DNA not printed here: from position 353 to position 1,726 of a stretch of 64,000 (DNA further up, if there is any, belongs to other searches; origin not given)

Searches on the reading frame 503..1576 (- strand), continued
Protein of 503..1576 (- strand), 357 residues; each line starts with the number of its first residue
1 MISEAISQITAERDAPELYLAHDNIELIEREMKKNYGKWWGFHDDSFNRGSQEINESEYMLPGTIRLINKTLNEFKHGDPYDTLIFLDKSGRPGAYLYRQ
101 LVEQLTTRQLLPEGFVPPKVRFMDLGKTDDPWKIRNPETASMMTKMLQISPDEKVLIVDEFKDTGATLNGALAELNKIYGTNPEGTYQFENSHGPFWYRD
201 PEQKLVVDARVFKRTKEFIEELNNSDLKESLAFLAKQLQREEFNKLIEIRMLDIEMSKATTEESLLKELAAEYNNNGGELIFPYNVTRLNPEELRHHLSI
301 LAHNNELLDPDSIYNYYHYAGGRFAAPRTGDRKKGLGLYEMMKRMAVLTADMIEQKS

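Call 95: search_solved_structures(query=A4, max_evalue=1, show_alignments=2)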
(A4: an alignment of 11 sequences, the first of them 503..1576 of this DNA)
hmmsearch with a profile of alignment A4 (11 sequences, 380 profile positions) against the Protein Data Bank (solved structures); distinct sequences matched with E-value up to 1: 9.
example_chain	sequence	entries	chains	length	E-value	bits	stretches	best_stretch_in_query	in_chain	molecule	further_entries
2jky_A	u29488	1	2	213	4.9e-05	25.9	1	133-195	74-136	HYPOXANTHINE-GUANINE PHOSPHORIBOSYLTRANSFERASE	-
2jkz_A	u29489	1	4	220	5.3e-05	25.9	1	133-194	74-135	HYPOXANTHINE-GUANINE PHOSPHORIBOSYLTRANSFERASE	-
2xbu_A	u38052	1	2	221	5.3e-05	25.8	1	133-194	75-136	HYPOXANTHINE-GUANINE PHOSPHORIBOSYLTRANSFERASE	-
4z1o_A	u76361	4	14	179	0.0062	19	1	119-215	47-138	Phosphoribosyltransferase | Purine phosphoribosyltransferase (GpT-2)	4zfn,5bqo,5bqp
2rig_A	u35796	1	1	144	0.016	17.7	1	244-325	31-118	INTERFERON-GAMMA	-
1vdm_A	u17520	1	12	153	0.1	15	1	161-188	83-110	purine phosphoribosyltransferase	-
6aqo_A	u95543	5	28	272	0.43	13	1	143-191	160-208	Hypoxanthine-guanine phosphoribosyltransferase | Hypoxanthine-guanine phosphoribosyltransferase, putative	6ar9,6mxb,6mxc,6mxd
7scr_A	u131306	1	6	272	0.43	13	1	143-191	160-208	Hypoxanthine-guanine phosphoribosyltransferase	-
1u9y_A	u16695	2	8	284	0.54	12.7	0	150-187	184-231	Ribose-phosphate pyrophosphokinase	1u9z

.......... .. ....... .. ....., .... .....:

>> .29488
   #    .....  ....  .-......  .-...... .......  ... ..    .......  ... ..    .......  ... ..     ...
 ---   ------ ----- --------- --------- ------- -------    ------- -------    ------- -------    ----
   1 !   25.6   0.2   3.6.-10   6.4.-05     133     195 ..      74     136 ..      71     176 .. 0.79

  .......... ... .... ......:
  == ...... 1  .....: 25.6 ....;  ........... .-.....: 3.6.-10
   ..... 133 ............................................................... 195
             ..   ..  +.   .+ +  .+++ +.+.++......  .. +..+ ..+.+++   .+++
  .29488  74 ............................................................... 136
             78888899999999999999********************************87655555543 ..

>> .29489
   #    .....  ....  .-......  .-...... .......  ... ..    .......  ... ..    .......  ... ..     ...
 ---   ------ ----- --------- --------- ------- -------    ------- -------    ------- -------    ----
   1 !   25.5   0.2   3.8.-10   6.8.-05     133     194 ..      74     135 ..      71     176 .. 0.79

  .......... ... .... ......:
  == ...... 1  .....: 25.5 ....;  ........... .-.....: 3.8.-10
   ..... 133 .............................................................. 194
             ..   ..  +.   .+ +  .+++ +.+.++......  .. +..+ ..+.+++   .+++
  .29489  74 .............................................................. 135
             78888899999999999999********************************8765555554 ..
